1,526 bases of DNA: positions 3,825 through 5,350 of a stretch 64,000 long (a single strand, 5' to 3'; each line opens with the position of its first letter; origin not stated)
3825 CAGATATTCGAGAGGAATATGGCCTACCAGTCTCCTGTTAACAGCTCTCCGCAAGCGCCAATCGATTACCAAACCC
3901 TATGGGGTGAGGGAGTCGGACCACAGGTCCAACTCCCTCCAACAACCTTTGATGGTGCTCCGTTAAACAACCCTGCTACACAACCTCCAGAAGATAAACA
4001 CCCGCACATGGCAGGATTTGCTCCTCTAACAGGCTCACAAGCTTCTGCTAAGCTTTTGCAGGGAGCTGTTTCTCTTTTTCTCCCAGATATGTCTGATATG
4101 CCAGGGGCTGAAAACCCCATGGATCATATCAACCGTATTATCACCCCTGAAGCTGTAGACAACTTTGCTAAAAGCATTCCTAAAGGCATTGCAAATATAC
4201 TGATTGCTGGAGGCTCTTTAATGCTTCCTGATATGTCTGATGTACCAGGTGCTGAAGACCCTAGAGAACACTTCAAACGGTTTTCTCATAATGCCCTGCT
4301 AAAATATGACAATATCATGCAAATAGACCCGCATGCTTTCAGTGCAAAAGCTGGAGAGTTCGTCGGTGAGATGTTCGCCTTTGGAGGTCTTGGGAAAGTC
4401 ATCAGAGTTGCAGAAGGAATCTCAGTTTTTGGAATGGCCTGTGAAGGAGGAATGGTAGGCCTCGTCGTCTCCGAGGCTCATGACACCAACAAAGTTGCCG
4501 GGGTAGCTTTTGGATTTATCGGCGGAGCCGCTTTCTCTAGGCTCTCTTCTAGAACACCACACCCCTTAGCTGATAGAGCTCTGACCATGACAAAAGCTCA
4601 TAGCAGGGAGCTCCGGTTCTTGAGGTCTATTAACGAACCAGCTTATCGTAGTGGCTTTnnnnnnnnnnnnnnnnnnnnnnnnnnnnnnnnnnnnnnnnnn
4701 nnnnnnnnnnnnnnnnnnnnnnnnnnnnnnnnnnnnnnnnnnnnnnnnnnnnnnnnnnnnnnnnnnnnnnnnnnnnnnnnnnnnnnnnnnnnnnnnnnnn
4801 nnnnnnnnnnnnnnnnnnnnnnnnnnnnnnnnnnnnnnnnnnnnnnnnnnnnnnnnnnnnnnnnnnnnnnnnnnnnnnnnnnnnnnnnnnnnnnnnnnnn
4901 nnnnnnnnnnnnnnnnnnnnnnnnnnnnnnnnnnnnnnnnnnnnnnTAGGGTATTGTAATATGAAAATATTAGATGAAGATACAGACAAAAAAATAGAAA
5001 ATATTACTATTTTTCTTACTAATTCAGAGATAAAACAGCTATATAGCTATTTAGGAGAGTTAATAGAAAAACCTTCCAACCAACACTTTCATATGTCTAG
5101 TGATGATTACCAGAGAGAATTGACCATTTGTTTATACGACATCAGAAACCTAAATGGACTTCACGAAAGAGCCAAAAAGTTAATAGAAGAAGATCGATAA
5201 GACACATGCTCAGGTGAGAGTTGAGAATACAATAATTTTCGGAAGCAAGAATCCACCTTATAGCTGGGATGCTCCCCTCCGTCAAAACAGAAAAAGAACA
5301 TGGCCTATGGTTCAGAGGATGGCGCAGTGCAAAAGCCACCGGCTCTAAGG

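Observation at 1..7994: Polymorphic-toxin-like locus: one giant gene plus orphan modules that repeat a conserved junction block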

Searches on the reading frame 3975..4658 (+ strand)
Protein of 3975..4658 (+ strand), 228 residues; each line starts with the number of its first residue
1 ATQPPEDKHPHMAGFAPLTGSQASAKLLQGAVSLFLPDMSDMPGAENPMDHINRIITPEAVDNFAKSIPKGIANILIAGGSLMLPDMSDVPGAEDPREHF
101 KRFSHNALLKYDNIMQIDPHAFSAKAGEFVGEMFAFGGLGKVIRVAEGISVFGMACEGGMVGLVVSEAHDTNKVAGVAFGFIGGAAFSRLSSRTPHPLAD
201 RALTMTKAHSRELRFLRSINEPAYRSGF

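Call 23: search_protein_families(library=pfam, proteins=[window:3975-4600:+], max_evalue=5)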
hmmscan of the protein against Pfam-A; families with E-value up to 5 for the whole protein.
window:3975-4600:+ (208 aa): 0 families

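Call 60: search_protein_representatives(alignment_id=A5)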
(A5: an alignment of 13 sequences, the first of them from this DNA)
Query: 13 sequences, 206 profile positions. Proteins with E-value up to 0.001 (for the whole library): 38; up to 1e-10: 29; up to 1e-30: 25. The best 38 are listed.
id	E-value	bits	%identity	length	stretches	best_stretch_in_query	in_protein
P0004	3.6e-99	346.7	-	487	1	4-206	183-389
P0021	1.1e-96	338.6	-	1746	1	4-206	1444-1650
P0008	3.5e-90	317.3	-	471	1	5-206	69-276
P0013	6.0e-86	303.5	-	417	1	6-206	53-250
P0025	1.2e-83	295.9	-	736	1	4-206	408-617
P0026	2.3e-83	295.1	-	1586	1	5-206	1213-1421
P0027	6.8e-81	287.0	-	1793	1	27-206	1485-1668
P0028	6.0e-80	283.9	-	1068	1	16-206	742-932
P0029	9.7e-80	283.2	-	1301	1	6-206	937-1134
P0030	1.3e-78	279.5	-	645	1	12-206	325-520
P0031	2.7e-69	249.1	-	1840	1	27-205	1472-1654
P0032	1.6e-68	246.6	-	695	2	26-206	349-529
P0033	2.4e-68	246.0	-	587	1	24-206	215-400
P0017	7.1e-68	244.5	-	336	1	11-206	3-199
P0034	1.9e-66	239.8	-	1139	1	27-190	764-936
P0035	4.2e-63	228.9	-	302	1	35-206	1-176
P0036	3.9e-60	219.2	-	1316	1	28-206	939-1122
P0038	3.2e-50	186.8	-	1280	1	30-206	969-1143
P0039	1.9e-46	174.5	-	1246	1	25-206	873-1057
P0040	1.5e-45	171.6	-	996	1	13-167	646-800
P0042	1.3e-36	142.4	-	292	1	91-206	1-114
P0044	1.6e-12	63.7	-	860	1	33-170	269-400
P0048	1.6e-08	50.6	-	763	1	85-173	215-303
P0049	6.7e-07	45.3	-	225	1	39-170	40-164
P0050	8.5e-07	45.0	-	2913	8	38-73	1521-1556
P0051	9.0e-07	44.9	-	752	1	82-166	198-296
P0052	1.5e-06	44.2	-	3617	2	37-72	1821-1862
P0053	8.4e-06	41.7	-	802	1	38-177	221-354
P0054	1.6e-05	40.8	-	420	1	79-192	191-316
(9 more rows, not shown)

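Call 62: search_protein_families(library=pfam, proteins=[P0026, P0027, P0031, P0038, P0028, P0034], max_evalue=0.1)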
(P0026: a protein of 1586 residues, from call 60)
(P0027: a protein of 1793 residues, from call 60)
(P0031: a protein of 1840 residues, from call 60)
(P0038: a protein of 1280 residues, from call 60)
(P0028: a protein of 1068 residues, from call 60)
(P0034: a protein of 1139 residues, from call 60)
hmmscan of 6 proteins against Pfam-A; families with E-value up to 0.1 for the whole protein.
P0026 (1586 aa): 0 families

P0027 (1793 aa): 0 families

P0031 (1840 aa): 1 family
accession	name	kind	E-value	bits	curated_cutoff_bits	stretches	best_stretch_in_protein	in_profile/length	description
PF20512.3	PMI_typeI_hel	-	0.074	14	23.4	0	261-318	8-61/88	Phosphomannose isomerase type I, helical insertion domain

P0038 (1280 aa): 2 families
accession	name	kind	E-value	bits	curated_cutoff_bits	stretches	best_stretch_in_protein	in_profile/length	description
PF02338.25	OTU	-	0.00041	21.3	23.3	1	30-143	2-96/128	OTU-like cysteine protease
PF08476.15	VD10_N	-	0.015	15.4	25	0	214-233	13-32/43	Viral D10 N-terminal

P0028 (1068 aa): 2 families
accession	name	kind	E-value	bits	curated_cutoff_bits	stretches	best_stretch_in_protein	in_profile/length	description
PF05278.17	PEARLI-4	-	0.038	14.1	29.9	1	486-543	146-203/234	Arabidopsis phospholipase-like protein (PEARLI 4)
PF14362.11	DUF4407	-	0.051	13.3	31.3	1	488-580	119-207/297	Domain of unknown function (DUF4407)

P0034 (1139 aa): 0 families
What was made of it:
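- Some paralogous carriers have OTU-like motifs (P0038: OTU 21.3 bits against 23.3, call 62), which hints at a role in the host cytosol. OTU-like motifs in paralogous carriers (call 62).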

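Call 63: search_protein_families(library=pfam, proteins=[P0036, P0039, P0040, P0044, P0048, P0051, P0053, P0035, P0042, P0030], max_evalue=0.1)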
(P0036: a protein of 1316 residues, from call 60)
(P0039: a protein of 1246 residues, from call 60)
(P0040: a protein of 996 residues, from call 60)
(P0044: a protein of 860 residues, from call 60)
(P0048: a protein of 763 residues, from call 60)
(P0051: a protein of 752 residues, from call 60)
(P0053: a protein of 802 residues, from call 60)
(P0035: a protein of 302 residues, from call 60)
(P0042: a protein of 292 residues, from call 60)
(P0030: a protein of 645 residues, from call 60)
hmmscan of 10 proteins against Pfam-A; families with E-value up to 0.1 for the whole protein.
P0036 (1316 aa): 0 families

P0039 (1246 aa): 0 families

P0040 (996 aa): 2 families
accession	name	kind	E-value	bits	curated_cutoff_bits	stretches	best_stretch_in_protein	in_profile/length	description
PF13488.11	Gly-zipper_Omp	-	0.032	14.6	25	1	768-795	6-32/46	Glycine zipper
PF13441.11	Gly-zipper_YMGG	-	0.045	13.9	28.9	1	768-795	14-36/45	YMGG-like Gly-zipper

P0044 (860 aa): 1 family
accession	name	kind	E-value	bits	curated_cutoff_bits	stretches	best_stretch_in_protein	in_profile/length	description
PF13028.12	DUF3889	-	0.002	18.4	25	1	13-62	9-57/93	Protein of unknown function (DUF3889)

P0048 (763 aa): 1 family
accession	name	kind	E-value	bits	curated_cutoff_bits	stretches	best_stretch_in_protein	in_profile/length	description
PF02416.21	TatA_B_E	-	0.035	13.8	21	1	20-52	22-46/53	mttA/Hcf106 family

P0051 (752 aa): 0 families

P0053 (802 aa): 1 family
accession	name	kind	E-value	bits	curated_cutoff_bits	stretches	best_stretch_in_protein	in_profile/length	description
PF04716.19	ETC_C1_NDUFA5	-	0.045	14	27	0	547-588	21-62/67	ETC complex I subunit conserved region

P0035 (302 aa): 0 families

P0042 (292 aa): 0 families

P0030 (645 aa): 0 families

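Call 66: list_cluster_members(proteins=[P0026, P0027, P0028, P0029, P0031, P0034, P0036, P0038, P0039, P0040])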
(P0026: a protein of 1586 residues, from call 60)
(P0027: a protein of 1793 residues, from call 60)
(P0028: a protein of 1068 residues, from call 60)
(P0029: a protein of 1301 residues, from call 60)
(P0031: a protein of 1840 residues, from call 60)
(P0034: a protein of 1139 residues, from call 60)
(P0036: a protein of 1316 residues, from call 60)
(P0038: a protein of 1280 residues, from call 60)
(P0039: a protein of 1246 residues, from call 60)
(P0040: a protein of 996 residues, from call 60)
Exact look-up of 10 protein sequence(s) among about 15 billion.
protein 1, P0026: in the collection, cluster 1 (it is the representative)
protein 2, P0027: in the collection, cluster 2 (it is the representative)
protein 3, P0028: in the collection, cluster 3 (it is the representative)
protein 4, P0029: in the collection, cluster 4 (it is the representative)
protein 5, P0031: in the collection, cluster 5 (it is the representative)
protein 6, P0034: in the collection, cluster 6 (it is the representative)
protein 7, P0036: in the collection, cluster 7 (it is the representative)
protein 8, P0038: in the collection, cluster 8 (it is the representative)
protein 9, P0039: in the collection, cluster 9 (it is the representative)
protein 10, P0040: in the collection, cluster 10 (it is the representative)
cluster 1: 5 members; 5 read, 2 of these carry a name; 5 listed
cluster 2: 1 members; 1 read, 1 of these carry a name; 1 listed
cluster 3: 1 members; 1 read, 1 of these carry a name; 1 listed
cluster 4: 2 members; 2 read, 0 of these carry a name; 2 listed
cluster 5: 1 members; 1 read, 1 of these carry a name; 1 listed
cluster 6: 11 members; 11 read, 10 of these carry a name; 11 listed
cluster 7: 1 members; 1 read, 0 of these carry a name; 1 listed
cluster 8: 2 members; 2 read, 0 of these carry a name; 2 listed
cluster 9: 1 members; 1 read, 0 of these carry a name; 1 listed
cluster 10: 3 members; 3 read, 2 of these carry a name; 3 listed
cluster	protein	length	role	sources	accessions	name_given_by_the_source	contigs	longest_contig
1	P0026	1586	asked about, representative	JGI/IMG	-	hypothetical protein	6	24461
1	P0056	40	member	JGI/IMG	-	hypothetical protein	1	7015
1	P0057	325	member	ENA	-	-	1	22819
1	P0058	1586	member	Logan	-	-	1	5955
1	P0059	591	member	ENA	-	-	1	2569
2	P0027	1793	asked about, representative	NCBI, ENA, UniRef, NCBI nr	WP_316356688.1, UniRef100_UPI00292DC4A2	hypothetical protein [Candidatus Neptunichlamydia sp. REUL1] | hypothetical protein n=1 Tax=Candidatus Neptunichlamydia sp. REUL1 TaxID=3064277 ... | hypothetical protein [Candidatus Neptunochlamydia sp. REUL1]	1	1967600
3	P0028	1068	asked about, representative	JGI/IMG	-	hypothetical protein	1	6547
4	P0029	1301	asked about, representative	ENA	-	-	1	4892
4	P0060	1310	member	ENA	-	-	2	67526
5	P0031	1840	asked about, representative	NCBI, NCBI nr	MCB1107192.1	MAG: hypothetical protein KDK76_03755 [Chlamydiia bacterium] | hypothetical protein [Chlamydiia bacterium]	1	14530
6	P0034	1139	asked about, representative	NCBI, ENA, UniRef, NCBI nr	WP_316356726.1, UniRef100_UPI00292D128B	hypothetical protein [Candidatus Neptunichlamydia sp. REUL1] | hypothetical protein n=1 Tax=Candidatus Neptunichlamydia sp. REUL1 TaxID=3064277 ... | hypothetical protein [Candidatus Neptunochlamydia sp. REUL1]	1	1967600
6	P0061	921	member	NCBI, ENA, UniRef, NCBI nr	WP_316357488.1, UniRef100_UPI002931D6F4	hypothetical protein [Candidatus Neptunichlamydia sp. REUL1] | hypothetical protein n=1 Tax=Candidatus Neptunichlamydia sp. REUL1 TaxID=3064277 ... | hypothetical protein [Candidatus Neptunochlamydia sp. REUL1]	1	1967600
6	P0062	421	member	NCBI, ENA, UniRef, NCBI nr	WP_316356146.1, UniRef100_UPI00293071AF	hypothetical protein [Candidatus Neptunichlamydia sp. REUL1] | hypothetical protein n=1 Tax=Candidatus Neptunichlamydia sp. REUL1 TaxID=3064277 ... | hypothetical protein [Candidatus Neptunochlamydia sp. REUL1]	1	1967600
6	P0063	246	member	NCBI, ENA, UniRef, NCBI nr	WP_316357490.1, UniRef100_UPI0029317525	hypothetical protein [Candidatus Neptunichlamydia sp. REUL1] | hypothetical protein n=1 Tax=Candidatus Neptunichlamydia sp. REUL1 TaxID=3064277 ... | hypothetical protein [Candidatus Neptunochlamydia sp. REUL1]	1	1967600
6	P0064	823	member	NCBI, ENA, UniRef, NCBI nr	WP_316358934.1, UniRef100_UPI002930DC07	hypothetical protein [Candidatus Neptunichlamydia sp. REUL1] | hypothetical protein n=1 Tax=Candidatus Neptunichlamydia sp. REUL1 TaxID=3064277 ... | hypothetical protein [Candidatus Neptunochlamydia sp. REUL1]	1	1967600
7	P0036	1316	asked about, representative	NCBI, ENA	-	-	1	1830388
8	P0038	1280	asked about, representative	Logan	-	-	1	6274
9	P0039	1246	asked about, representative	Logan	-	-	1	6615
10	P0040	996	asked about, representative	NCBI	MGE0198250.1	MAG: hypothetical protein AB7S94_05770, partial [Simkaniaceae bacterium]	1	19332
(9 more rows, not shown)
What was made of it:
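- Neptunochlamydia REUL1 alone has at least 10 paralogues (calls 60, 66).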

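Call 69: list_cluster_members(proteins=[P0044, P0048, P0051, P0053, P0054, P0049, P0050, P0052, P0025, P0033])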
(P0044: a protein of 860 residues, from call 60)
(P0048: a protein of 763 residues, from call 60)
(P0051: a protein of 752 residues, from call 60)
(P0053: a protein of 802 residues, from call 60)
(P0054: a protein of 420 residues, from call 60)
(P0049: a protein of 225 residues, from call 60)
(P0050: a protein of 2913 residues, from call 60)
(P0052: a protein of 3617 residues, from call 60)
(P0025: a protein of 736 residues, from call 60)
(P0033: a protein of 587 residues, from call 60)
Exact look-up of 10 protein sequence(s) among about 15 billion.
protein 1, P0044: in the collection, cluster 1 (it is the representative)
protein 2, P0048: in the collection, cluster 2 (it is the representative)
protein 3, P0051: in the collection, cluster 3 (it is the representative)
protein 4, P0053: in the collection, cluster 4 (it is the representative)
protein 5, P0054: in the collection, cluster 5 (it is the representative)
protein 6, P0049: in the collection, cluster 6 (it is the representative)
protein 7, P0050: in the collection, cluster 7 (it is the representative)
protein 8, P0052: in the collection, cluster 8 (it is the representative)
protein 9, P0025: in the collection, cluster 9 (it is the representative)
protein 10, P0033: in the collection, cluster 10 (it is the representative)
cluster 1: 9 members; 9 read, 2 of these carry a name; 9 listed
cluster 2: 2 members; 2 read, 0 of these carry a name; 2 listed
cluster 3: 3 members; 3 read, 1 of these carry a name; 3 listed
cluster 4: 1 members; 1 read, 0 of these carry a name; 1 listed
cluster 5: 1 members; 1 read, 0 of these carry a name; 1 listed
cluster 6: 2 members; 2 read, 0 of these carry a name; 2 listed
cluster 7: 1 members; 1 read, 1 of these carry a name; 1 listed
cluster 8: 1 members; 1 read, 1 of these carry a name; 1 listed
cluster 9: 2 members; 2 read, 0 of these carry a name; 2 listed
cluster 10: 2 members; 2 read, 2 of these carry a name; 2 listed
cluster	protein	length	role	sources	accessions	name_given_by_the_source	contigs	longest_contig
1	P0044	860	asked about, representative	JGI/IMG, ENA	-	-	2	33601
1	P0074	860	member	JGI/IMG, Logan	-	hypothetical protein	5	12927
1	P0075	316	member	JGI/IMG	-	hypothetical protein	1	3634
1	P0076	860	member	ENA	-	-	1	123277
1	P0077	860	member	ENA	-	-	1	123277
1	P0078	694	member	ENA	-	-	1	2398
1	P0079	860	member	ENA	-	-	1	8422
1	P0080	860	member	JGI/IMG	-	-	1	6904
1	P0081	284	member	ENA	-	-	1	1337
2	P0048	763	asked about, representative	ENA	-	-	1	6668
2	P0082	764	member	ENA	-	-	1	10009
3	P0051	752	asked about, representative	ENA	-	-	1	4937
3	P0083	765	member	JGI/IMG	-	hypothetical protein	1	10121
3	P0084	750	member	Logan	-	-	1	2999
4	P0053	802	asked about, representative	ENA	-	-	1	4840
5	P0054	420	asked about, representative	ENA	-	-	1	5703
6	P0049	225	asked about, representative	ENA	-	-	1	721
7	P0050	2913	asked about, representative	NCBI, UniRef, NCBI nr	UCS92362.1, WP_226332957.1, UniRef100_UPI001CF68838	gliding motility-associated C-terminal domain-containing protein [Echinicola marina] | MBG domain-containing protein n=1 Tax=Echinicola marina TaxID=2859768 RepID=UPI001CF68838 | MBG domain-containing protein [Echinicola marina]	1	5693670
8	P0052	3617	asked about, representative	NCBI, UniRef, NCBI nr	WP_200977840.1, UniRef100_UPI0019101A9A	MBG domain-containing protein [Echinicola sp. 20G] | MBG domain-containing protein n=1 Tax=Echinicola sp. 20G TaxID=2781961 RepID=UPI0019101A9A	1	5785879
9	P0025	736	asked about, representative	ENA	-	-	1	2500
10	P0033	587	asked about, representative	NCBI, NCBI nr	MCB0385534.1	MAG: hypothetical protein KDD43_09085, partial [Bdellovibrionales bacterium] | hypothetical protein [Bdellovibrionales bacterium]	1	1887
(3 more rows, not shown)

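Call 70: find_encoding_contigs(protein=P0044, flank=8000, max_places=2)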
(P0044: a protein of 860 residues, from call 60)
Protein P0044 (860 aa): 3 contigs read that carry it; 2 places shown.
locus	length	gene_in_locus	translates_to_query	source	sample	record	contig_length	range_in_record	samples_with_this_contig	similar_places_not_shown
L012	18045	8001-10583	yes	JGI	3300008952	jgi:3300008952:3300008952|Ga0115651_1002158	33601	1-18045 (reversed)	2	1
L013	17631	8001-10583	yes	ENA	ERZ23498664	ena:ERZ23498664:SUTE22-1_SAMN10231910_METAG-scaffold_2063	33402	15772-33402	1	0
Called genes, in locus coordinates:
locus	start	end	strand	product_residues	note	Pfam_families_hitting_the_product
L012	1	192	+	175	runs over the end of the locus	-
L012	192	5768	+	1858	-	-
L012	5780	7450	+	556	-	-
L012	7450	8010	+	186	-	-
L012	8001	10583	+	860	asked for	-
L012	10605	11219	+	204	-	-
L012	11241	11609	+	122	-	-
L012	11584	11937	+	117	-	PF08774:VRR_NUC (weak)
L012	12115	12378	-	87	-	-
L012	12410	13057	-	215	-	PF01656:CbiA, PF07015:VirC1 (weak), PF09140:MipZ, PF13614:AAA_31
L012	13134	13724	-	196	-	-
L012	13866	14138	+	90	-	-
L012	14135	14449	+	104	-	-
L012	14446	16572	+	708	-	-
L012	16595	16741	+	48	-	-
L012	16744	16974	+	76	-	-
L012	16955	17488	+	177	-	-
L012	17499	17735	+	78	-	-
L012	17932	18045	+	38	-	?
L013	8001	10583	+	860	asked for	-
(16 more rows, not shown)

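Call 71: search_protein_families(library=phrogs, proteins=[P0044, P0048, P0051, P0053, L012:192-5768:+, L012:5780-7450:+, L012:14446-16572:+], max_evalue=0.01)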
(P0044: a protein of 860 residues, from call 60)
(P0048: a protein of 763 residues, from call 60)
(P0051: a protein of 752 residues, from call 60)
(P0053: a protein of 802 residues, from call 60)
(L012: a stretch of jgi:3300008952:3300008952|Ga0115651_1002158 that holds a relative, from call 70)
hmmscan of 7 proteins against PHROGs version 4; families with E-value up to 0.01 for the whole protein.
P0044 (860 aa): 0 families

P0048 (763 aa): 0 families

P0051 (752 aa): 0 families

P0053 (802 aa): 0 families

L012:192-5768:+ (1858 aa): 0 families

L012:5780-7450:+ (556 aa): 0 families

L012:14446-16572:+ (708 aa): 2 families
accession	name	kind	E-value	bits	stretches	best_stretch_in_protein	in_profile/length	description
phrog_428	-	DNA, RNA and nucleotide metabolism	0.0016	18.7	1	154-208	107-163/455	replication initiation protein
phrog_270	-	DNA, RNA and nucleotide metabolism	0.0017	18.8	1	149-212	44-107/383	replication initiation protein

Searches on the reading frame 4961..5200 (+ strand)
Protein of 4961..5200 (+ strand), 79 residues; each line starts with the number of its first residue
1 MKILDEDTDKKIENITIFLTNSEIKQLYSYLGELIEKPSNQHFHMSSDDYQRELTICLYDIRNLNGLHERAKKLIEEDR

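Call 6: search_protein_families(library=pfam, proteins=[window:4961-5200:+], max_evalue=1)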
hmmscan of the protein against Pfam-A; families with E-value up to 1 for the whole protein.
window:4961-5200:+ (79 aa): 4 families
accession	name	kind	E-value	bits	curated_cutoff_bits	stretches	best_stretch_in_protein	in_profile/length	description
PF06802.16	DUF1231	-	0.064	12.8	25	1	29-70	15-56/340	Protein of unknown function (DUF1231)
PF18475.7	PIN7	-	0.081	14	34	1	11-50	49-90/103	PIN domain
PF23159.1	WH_Rok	-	0.099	13.2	27.6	1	3-21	24-42/58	Repressor Rok winged helix domain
PF02256.22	Fe_hyd_SSU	-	0.11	13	24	1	21-45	26-51/56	Iron hydrogenase small subunit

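Call 7: search_protein_families(library=ncbifam, proteins=[window:4961-5200:+], max_evalue=1)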
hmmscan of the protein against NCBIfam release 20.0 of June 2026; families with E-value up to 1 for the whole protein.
window:4961-5200:+ (79 aa): 1 family
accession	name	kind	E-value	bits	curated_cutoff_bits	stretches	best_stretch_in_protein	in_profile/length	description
NF045483.1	IsozizSyn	equivalog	0.11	11.5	675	1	23-54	145-176/361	epi-isozizaene synthase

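Call 93: search_protein_families(library=padloc, proteins=[window:4961-5197:+], max_evalue=0.1)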
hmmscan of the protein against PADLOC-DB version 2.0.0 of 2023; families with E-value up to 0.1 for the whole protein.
window:4961-5197:+ (79 aa): 0 families
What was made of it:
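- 4961..5200 (+): s1, 79 aa (KFB95_08920). Candidate immunity protein for T1'. No family hit (calls 6, 7, 93).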

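Call 94: list_cluster_members(proteins=[window:4961-5197:+, window:5269-6906:+, window:6906-7376:+, window:8121-9326:+, P0010, P0002])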
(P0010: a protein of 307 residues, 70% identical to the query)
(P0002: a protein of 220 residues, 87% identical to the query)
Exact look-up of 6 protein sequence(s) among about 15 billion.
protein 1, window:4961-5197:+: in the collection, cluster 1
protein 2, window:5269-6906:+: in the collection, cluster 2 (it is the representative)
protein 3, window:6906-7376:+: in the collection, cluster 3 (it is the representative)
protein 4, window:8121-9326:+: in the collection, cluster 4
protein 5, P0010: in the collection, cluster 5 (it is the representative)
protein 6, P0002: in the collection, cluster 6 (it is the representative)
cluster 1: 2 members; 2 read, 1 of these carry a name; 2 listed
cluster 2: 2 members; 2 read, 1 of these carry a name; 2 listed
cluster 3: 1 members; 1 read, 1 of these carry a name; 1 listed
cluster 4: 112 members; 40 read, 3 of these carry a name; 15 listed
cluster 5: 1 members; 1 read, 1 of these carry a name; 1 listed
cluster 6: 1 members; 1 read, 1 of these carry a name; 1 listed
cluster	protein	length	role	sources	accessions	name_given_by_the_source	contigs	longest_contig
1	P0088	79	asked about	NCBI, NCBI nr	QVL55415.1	MAG: hypothetical protein KFB95_08920 [Simkaniaceae bacterium]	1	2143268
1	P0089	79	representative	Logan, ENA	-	-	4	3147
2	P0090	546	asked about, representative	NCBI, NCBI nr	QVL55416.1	MAG: hypothetical protein KFB95_08925 [Simkaniaceae bacterium]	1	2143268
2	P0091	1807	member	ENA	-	-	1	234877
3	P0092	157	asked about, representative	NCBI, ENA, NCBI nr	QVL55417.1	MAG: hypothetical protein KFB95_08930 [Simkaniaceae bacterium]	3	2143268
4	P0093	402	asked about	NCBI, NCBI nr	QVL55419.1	MAG: IS256 family transposase [Simkaniaceae bacterium]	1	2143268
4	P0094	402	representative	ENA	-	-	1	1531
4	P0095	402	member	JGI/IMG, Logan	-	putative transposase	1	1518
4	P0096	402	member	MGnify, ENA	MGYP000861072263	CR=1 FL=1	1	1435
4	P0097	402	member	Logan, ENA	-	-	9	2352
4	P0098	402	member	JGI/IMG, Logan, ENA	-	-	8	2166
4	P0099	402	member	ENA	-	-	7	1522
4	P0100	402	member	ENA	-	-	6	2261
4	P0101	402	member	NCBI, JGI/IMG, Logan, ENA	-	-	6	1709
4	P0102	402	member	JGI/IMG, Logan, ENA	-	-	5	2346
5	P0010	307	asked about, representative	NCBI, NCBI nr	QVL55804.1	MAG: hypothetical protein KFB95_00955 [Simkaniaceae bacterium]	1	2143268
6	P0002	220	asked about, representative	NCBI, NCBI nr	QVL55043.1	MAG: hypothetical protein KFB95_06925 [Simkaniaceae bacterium]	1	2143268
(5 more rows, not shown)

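Call 97: find_encoding_contigs(protein=P0091, flank=10000, max_places=2)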
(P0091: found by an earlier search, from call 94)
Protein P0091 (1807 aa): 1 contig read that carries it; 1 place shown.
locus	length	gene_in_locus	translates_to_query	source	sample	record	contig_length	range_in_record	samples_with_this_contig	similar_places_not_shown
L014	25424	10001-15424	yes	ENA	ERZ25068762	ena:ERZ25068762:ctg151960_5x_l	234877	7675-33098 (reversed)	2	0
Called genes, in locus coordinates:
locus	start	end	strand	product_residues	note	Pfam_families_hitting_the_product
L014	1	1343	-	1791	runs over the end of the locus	PF05593:RHS_repeat (faint), PF25023:TEN_YD-shell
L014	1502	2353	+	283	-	-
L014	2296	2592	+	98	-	-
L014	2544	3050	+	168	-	PF00069:Pkinase, PF07714:PK_Tyr_Ser-Thr, PF06293:Kdo (weak), PF03109:ABC1 (weak)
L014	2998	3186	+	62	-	-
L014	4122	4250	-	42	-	-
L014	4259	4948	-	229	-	PF05359:DUF748 (weak)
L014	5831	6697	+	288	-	PF05150:Legionella_OMP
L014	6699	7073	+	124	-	PF05656:DUF805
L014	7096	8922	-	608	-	-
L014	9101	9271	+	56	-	-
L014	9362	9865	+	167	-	-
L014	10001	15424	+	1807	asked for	-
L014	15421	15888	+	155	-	-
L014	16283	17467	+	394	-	-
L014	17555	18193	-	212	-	PF22624:AASDHPPT_N (faint), PF01648:ACPS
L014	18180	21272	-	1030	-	PF00109:ketoacyl-synt, PF00108:Thiolase_N (faint), PF02801:Ketoacyl-synt_C, PF16197:KAsynt_C_assoc, PF22336:RhiE-like_linker, PF22621:CurL-like_PKS_C, PF00550:PP-binding, PF00975:Thioesterase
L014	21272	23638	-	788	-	PF00668:Condensation (faint), PF00501:AMP-binding, PF13193:AMP-binding_C (weak), PF00550:PP-binding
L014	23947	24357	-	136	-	-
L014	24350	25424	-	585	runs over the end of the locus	-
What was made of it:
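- Closest known: Rhs/YD-repeat toxins with orphan tips. Different: A separate RHS/TEN_YD-shell protein lies 8 kb away in L014 and is unrelated to it (call 97).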
